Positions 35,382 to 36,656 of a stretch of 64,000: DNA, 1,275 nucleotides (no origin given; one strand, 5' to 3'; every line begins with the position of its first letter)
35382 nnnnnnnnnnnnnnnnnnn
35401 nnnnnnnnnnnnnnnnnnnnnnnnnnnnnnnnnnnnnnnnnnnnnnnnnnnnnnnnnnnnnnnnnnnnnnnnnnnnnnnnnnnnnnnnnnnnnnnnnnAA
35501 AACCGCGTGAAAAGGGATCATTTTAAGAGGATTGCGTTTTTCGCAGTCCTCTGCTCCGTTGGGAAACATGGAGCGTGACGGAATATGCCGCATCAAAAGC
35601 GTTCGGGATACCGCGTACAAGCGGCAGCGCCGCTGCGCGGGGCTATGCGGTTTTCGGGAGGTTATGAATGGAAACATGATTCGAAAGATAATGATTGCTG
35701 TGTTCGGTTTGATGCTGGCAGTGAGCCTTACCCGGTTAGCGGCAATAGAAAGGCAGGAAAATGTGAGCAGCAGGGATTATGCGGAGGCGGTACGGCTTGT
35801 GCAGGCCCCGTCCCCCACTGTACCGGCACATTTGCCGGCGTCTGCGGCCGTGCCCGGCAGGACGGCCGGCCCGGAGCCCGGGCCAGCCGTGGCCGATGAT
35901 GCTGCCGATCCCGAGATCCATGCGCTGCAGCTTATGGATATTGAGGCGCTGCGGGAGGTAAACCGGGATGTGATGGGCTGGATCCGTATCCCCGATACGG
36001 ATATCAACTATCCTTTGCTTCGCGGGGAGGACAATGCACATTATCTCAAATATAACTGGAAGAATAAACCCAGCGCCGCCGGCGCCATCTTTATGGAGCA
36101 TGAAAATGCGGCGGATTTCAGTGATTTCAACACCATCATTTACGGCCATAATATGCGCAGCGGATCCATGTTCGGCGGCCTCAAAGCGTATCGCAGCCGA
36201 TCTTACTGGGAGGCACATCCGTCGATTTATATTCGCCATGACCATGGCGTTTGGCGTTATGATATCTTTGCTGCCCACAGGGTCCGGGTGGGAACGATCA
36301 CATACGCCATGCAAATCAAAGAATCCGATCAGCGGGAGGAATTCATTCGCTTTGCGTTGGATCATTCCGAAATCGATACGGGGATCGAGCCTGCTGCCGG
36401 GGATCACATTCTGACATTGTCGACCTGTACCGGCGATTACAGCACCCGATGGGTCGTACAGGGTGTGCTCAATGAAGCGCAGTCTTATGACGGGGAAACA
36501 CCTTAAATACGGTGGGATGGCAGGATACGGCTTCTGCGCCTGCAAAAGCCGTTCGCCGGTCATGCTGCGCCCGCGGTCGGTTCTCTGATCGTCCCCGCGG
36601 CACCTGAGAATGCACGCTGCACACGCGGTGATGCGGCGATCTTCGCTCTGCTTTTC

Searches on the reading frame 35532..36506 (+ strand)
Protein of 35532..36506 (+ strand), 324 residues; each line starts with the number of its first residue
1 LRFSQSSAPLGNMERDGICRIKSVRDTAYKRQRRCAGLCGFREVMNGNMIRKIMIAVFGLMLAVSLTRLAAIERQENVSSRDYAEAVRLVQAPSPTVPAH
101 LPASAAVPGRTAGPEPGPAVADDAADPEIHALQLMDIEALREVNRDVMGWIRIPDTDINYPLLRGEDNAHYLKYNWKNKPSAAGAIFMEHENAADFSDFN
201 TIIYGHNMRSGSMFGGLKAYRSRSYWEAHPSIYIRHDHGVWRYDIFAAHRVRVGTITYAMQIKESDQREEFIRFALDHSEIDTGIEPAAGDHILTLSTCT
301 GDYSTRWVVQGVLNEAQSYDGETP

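Call 6: search_protein_families(library=pfam, proteins=[window:35532-36506:+], max_evalue=0.01)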
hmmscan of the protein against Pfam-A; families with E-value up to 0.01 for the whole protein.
window:35532-36506:+ (324 aa): 1 family
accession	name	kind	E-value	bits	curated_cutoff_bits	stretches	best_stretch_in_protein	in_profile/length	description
PF04203.18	Sortase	-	2.6e-15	56.7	26.6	1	151-313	1-124/125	Sortase domain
